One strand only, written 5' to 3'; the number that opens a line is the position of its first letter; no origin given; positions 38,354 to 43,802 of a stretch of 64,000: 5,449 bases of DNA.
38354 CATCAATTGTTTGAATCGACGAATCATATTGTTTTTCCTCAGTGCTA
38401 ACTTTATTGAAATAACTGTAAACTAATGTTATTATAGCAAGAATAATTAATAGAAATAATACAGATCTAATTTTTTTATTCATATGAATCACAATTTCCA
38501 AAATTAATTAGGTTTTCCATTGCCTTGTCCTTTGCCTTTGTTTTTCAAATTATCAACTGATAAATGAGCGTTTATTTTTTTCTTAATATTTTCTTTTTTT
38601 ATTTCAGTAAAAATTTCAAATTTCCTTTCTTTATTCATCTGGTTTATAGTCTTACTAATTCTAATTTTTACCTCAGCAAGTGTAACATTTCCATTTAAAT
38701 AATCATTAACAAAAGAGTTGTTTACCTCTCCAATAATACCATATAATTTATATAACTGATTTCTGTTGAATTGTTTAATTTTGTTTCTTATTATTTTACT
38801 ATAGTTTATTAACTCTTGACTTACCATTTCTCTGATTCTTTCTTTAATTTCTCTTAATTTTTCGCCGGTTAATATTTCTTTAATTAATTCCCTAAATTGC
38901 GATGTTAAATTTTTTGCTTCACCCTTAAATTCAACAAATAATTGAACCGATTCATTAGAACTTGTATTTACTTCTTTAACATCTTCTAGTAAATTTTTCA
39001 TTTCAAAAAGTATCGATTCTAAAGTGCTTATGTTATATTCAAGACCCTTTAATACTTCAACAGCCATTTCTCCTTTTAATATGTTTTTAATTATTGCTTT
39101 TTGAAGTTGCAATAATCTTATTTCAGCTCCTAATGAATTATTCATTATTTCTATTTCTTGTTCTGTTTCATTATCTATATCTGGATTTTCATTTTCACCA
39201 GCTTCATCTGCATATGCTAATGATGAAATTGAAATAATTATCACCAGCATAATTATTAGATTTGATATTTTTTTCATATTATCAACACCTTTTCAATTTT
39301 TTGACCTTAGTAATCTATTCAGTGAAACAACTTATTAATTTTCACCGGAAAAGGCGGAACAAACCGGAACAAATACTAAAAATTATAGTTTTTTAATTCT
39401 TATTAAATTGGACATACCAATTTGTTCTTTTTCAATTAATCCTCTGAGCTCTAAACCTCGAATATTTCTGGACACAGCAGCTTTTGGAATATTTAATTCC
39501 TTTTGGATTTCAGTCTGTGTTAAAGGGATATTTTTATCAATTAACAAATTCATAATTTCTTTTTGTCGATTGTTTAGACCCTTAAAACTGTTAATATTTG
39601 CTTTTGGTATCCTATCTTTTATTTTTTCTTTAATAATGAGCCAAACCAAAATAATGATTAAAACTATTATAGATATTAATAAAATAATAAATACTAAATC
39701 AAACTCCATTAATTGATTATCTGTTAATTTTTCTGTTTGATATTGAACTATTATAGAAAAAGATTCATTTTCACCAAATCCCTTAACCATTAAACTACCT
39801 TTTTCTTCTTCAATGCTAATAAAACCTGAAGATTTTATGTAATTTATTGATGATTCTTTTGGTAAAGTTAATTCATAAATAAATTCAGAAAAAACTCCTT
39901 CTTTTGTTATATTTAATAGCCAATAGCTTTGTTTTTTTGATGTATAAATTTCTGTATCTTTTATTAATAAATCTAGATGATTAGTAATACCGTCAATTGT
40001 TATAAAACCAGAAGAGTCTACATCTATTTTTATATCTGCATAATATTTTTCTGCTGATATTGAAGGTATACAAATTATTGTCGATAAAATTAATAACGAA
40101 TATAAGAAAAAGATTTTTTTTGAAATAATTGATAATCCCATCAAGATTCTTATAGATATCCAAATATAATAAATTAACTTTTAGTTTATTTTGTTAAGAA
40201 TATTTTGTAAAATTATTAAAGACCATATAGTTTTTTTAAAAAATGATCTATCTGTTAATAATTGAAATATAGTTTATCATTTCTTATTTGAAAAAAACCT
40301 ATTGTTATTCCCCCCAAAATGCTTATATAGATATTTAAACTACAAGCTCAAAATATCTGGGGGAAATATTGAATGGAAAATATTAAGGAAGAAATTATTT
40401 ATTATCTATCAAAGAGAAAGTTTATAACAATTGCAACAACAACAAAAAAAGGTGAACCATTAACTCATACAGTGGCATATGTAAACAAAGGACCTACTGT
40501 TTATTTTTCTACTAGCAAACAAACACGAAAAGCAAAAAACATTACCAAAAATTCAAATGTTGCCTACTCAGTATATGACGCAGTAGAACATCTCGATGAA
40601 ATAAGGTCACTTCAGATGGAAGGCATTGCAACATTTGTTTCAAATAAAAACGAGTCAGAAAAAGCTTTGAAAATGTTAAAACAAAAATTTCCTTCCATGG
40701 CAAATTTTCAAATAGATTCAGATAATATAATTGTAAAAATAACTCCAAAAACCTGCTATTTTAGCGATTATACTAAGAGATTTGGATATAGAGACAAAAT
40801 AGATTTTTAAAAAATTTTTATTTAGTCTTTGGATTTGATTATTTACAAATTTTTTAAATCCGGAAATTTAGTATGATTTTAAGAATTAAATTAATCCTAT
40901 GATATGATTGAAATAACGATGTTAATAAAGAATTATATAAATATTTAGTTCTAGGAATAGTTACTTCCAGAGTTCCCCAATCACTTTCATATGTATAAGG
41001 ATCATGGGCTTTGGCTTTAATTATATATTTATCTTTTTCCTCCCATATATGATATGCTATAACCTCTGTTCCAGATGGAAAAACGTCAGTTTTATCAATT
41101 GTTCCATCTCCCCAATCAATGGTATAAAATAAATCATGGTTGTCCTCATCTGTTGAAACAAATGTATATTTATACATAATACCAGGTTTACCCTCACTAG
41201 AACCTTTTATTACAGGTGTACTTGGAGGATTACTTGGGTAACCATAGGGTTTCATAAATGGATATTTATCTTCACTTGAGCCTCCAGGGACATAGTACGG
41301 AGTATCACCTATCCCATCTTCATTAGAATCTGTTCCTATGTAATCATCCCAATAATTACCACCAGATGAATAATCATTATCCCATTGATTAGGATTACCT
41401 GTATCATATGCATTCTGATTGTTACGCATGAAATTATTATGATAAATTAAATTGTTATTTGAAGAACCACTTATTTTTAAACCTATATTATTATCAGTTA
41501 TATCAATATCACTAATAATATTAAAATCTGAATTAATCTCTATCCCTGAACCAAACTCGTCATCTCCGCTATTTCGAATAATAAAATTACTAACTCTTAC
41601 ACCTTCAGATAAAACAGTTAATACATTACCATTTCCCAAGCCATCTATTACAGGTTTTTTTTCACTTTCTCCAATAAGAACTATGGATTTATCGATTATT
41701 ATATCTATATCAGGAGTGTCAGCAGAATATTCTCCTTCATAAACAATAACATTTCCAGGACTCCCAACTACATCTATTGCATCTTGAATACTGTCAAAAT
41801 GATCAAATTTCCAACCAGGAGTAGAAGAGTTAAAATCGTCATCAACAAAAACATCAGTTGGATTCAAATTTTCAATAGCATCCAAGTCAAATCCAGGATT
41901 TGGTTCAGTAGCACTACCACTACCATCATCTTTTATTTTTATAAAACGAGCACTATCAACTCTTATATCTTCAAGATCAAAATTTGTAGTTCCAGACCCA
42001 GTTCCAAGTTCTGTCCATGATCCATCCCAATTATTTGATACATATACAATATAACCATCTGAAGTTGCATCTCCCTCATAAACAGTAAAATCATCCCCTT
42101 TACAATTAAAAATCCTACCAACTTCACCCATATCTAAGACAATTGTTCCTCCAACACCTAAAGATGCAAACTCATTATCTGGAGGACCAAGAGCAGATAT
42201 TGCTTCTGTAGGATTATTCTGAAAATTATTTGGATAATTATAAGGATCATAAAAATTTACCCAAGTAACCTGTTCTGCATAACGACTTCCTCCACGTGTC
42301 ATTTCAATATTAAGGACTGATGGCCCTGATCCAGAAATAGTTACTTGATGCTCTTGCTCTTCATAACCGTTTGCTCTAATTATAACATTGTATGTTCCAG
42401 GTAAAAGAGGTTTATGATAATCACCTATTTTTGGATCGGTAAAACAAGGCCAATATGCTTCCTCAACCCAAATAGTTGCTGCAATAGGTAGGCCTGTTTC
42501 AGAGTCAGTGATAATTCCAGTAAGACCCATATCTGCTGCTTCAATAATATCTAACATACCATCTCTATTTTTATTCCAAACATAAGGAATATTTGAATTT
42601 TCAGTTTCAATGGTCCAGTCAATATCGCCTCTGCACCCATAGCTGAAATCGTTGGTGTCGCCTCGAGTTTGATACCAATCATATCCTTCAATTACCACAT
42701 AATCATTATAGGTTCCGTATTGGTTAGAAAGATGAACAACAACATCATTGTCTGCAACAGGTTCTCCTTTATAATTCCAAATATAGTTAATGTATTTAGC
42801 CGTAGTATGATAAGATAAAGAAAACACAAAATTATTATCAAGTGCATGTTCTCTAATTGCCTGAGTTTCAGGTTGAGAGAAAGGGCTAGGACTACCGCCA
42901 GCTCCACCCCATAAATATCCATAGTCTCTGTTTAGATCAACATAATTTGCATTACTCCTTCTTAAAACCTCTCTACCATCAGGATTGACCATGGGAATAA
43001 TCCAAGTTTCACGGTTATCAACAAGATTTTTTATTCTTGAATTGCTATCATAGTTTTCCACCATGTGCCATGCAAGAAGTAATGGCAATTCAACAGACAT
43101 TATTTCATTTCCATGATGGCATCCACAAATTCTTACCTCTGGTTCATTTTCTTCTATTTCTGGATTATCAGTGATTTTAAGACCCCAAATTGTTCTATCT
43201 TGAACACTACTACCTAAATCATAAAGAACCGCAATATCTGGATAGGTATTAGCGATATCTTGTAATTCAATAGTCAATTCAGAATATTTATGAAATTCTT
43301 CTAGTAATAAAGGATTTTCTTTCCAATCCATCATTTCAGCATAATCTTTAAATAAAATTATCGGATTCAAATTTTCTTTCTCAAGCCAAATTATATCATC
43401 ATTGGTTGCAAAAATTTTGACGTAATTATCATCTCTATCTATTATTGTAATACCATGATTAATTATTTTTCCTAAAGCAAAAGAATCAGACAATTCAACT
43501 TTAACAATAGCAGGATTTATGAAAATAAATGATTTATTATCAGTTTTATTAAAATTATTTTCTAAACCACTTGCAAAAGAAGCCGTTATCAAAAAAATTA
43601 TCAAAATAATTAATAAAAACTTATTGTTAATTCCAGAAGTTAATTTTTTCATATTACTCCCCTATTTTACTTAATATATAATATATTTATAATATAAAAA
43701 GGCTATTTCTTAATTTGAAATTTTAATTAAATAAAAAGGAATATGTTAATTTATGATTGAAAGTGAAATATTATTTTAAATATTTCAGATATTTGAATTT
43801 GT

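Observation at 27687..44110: Shared C-terminal 'IPRxK + amphipathic/hydrophobic tail' motif: a candidate undescribed protein-sorting signal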

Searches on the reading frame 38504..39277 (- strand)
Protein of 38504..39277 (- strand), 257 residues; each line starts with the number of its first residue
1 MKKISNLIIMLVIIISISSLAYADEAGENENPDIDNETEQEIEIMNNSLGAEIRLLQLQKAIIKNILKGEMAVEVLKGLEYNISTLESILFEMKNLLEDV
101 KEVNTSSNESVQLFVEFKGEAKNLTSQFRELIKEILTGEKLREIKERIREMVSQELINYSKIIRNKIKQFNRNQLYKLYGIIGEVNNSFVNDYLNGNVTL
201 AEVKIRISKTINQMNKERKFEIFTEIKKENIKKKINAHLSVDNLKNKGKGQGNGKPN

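Call 28: search_protein_families(library=pfam, proteins=[window:38504-39277:-], max_evalue=0.001)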
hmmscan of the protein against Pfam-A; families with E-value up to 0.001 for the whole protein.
window:38504-39277:- (257 aa): 0 families

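Call 68: search_protein_families(library=ncbifam, proteins=[window:38504-39277:-], max_evalue=1)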
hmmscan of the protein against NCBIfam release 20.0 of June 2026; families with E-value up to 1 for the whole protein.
window:38504-39277:- (257 aa): 4 families
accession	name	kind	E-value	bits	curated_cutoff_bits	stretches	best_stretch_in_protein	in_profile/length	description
NF053838.1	hit_Bd0108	equivalog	0.012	16.1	40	1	1-41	1-41/94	predatory lifecycle switch protein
NF047401.1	TA_anti_VapB15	equivalog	0.014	15.5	80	1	207-239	9-41/66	type II toxin-antitoxin system VapB15 family antitoxin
NF007769.1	PRK10455.1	equivalog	0.095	13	174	1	1-71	1-75/160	ATP-independent periplasmic protein-refolding chaperone Spy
TIGR00435.1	cysS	equivalog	0.38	9.8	340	1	45-235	266-452/466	cysteine--tRNA ligase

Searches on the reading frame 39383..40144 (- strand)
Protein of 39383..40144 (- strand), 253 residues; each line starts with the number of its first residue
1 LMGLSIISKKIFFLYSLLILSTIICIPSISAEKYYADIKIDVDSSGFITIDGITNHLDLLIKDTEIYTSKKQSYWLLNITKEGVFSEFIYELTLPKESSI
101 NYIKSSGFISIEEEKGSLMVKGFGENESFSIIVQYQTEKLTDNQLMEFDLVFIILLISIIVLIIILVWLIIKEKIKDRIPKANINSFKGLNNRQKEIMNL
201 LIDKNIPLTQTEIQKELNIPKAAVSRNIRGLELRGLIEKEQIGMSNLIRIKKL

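Call 28: search_protein_families(library=pfam, proteins=[window:39383-40144:-], max_evalue=0.001)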
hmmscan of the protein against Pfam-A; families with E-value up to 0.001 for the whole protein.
window:39383-40144:- (253 aa): 9 families
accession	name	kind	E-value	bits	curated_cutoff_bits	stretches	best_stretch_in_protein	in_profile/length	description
PF24034.1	DUF7343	-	3.9e-09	36.7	27.6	1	194-250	5-61/62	Domain of unknown function (DUF7343)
PF12802.13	MarR_2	-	5.3e-08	33.4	27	1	190-240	3-53/61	MarR family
PF01047.28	MarR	-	1.8e-06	28.2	24.6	1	201-241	11-51/59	MarR family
PF01978.25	TrmB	-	7.4e-06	26.2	25.6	1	199-241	15-56/68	Sugar-specific transcriptional regulator TrmB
PF13412.12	HTH_24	-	2.6e-05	24.1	21.9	1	190-238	1-48/48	Winged helix-turn-helix DNA-binding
PF09339.16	HTH_IclR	-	7e-05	23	22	1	196-240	7-51/52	IclR helix-turn-helix domain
PF12840.13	HTH_20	-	0.00019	21.8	27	1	207-239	18-50/51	Helix-turn-helix domain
PF25213.1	HVO_A0261_N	-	0.00044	20.5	35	1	206-240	23-57/86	HVO_A0261 N-terminal domain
PF08279.18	HTH_11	-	0.00058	20.1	25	0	193-239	1-48/55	HTH domain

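Call 68: search_protein_families(library=ncbifam, proteins=[window:39383-40144:-], max_evalue=1)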
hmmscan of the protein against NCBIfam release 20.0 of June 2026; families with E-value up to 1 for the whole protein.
window:39383-40144:- (253 aa): 14 families
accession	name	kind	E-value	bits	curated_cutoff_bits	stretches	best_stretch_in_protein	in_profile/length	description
NF053606.1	Sta1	subfamily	9.5e-08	32.1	80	1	189-242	17-69/100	Sta1 family transcriptional regulator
NF040939.2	trans_reg_lrs14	equivalog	7.1e-06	26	90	1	182-242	11-71/103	Lrs14 family HTH-type transcriptional regulator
NF033789.1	repress_SdpR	subfamily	0.00018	21.3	100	1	187-243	2-57/79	autorepressor SdpR family transcription factor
NF038251.1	AdcR_fam_Zn_TF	equivalog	0.00048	20.4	175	1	188-240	32-82/143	zinc-dependent MarR family transcriptional regulator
NF033788.1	HTH_metalloreg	subfamily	0.00073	19.3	55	1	196-249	15-67/77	metalloregulator ArsR/SmtB family transcription factor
NF040820.1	trans_reg_LrpA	equivalog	0.0017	18.3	250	1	190-243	2-54/141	HTH-type transcriptional regulator LrpA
NF053704.1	TransRegCcpNBacil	equivalog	0.0057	16.1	260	1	190-238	3-50/208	transcriptional regulator CcpN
NF053777.1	Saro0803TransReg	equivalog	0.0083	15.8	200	1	185-241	28-85/140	Saro_0803 family transcriptional regulator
NF053814.1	teico_TcaR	equivalog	0.01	15.9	170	1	189-240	35-85/151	MarR family transcriptional regulator TcaR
NF045939.1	MHJ_0274_fam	hypoth_equivalog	0.011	15.5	80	1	151-214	3-66/165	MHJ_0274 family protein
NF045758.2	YlxM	equivalog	0.013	15.6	80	1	190-230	17-55/72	YlxM family DNA-binding protein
NF041397.1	TranRegGlpR_Halo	equivalog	0.014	15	300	1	192-241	5-53/253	HTH-type transcriptional regulator GlpR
NF003716.0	PRK05326.1-3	equivalog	0.021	13.3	355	1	143-224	359-440/499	potassium/proton antiporter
TIGR02702.1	SufR_cyano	equivalog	0.16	11.7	178.8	1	194-246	3-54/208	iron-sulfur cluster biosynthesis transcriptional regulator SufR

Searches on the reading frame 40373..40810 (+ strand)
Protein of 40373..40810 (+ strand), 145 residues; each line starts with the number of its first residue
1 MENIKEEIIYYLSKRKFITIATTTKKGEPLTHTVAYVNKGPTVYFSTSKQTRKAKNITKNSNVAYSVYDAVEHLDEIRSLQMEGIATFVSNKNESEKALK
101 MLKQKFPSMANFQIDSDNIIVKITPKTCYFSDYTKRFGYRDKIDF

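Call 28: search_protein_families(library=pfam, proteins=[window:40373-40810:+], max_evalue=0.001)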
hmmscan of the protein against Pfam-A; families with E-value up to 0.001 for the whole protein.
window:40373-40810:+ (145 aa): 3 families
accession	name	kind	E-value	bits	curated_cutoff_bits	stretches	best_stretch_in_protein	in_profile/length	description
PF01243.27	PNPOx_N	-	5.8e-14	52.9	28.1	1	5-130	2-118/120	Pyridoxamine 5'-phosphate oxidase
PF12900.13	Pyridox_ox_2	-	5.7e-09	36.5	27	1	6-106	3-107/140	Pyridoxamine 5'-phosphate oxidase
PF16242.11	Pyrid_ox_like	-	0.00042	20.3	28.8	1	22-128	24-122/149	Pyridoxamine 5'-phosphate oxidase like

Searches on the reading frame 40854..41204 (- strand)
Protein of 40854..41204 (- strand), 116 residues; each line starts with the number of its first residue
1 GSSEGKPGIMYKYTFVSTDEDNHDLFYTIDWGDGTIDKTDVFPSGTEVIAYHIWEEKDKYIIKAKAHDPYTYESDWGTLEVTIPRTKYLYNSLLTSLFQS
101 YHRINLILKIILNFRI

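Call 55: search_solved_structures(query=window:40854-41204:-, max_evalue=0.001, show_alignments=2)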
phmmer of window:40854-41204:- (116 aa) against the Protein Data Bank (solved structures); distinct sequences matched with E-value up to 0.001: 2.
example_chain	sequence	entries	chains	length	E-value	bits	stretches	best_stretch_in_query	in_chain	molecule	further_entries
4xed_A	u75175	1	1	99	4.9e-21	78.2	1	1-85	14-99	Peptidase M14, carboxypeptidase A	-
6rfz_A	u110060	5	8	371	0.0007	22.8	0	38-56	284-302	lectin PLL2 from Photorhabdus laumondii | Photorhabdus luminescens subsp. laumondii TTO1 complete genome segment 3/17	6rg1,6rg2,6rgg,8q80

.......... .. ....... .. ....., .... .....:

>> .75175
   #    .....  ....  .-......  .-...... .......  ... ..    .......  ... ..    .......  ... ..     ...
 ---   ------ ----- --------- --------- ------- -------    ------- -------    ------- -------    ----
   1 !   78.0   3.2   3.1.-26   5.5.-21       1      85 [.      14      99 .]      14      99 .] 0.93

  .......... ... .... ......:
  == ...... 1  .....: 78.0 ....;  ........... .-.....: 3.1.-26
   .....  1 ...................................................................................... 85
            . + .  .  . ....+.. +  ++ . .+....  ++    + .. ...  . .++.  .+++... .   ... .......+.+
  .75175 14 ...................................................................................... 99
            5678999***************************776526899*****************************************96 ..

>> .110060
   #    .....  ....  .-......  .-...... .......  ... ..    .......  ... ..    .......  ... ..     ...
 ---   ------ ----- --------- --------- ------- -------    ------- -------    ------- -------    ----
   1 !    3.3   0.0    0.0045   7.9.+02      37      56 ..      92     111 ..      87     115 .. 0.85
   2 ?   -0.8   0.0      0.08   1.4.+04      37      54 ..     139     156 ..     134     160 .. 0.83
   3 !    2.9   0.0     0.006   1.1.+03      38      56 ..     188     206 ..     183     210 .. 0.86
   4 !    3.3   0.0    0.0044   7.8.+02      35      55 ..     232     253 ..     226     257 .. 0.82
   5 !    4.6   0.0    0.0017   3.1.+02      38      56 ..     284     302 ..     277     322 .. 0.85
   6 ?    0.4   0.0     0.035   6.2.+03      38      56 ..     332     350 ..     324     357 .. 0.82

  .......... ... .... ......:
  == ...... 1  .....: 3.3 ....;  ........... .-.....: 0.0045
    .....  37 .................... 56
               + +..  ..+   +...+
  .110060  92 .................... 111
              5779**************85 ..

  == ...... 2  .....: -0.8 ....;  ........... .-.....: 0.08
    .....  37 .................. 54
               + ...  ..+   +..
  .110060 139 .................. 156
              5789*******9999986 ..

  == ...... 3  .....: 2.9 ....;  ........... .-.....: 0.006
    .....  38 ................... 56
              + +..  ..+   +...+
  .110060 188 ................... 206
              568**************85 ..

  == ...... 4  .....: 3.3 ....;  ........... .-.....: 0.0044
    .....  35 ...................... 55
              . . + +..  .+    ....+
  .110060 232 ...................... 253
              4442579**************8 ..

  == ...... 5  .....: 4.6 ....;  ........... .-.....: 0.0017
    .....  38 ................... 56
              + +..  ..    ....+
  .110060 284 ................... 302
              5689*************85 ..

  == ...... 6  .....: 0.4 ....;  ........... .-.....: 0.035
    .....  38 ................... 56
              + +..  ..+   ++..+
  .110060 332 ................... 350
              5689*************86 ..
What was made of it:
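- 40956..41213 (-): PKD module of the M14 protein. That crystallised construct ends at '...LEVTMPK', exactly where the tail begins (call 55).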

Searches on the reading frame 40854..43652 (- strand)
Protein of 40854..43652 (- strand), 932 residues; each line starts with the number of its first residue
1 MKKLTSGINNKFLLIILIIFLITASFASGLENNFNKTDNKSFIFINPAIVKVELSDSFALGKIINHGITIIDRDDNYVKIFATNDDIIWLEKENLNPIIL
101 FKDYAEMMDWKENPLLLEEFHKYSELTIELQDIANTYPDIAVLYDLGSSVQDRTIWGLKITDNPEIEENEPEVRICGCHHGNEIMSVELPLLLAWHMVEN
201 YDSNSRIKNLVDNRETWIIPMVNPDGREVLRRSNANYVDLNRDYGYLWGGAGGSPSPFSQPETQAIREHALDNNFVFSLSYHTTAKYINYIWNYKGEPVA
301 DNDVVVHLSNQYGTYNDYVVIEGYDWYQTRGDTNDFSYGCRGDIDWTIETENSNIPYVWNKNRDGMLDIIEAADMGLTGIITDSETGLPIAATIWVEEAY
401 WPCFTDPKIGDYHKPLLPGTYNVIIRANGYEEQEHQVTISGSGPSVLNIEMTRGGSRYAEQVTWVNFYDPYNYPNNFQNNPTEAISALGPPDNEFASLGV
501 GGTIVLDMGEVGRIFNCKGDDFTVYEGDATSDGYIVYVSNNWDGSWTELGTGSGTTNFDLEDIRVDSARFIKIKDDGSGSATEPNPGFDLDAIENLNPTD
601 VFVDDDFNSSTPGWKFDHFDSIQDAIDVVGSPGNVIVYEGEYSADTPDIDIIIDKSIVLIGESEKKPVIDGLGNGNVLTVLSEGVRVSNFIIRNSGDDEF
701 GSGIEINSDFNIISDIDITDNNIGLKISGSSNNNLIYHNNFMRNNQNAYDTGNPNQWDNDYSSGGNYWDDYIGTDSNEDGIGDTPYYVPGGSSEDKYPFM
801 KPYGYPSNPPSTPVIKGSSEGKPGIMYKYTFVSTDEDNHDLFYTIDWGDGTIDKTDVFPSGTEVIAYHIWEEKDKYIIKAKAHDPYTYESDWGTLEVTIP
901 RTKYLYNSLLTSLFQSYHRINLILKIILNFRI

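Call 5: search_protein_families(library=pfam, proteins=[window:40854-43652:-], max_evalue=0.01)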
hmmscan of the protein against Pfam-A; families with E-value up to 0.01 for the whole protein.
window:40854-43652:- (932 aa): 4 families
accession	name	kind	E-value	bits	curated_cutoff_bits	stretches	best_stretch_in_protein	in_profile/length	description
PF00246.29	Peptidase_M14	-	3.6e-46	158.5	21.6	1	130-353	5-264/286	Zinc carboxypeptidase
PF05048.19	NosD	-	8.5e-10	38.9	23.6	1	689-773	116-212/212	Periplasmic copper-binding protein (NosD)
PF13620.12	CarboxypepD_reg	-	1.3e-07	32.3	32.3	1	377-452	2-82/82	Carboxypeptidase regulatory-like domain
PF13715.12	CarbopepD_reg_2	-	2.9e-05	24.4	32.2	1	378-452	2-77/88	CarboxypepD_reg-like domain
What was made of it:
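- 40854..43652 (-): M14 carboxypeptidase gene with CarboxypepD_reg and NosD/beta-helix regions. Pfam (call 5).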

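Call 6: search_protein_families(library=ncbifam, proteins=[window:40854-43652:-], max_evalue=0.1)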
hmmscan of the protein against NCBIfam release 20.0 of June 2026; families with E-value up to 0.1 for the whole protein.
window:40854-43652:- (932 aa): 2 families
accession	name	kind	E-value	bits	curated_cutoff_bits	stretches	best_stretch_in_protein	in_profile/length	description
TIGR04247.1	NosD_copper_fam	subfamily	1.9e-24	86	300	2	707-787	248-327/377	nitrous oxide reductase family maturation protein NosD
NF007897.0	PRK10602.1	equivalog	0.0021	17.1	157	1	214-244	71-101/237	murein tripeptide amidase MpaA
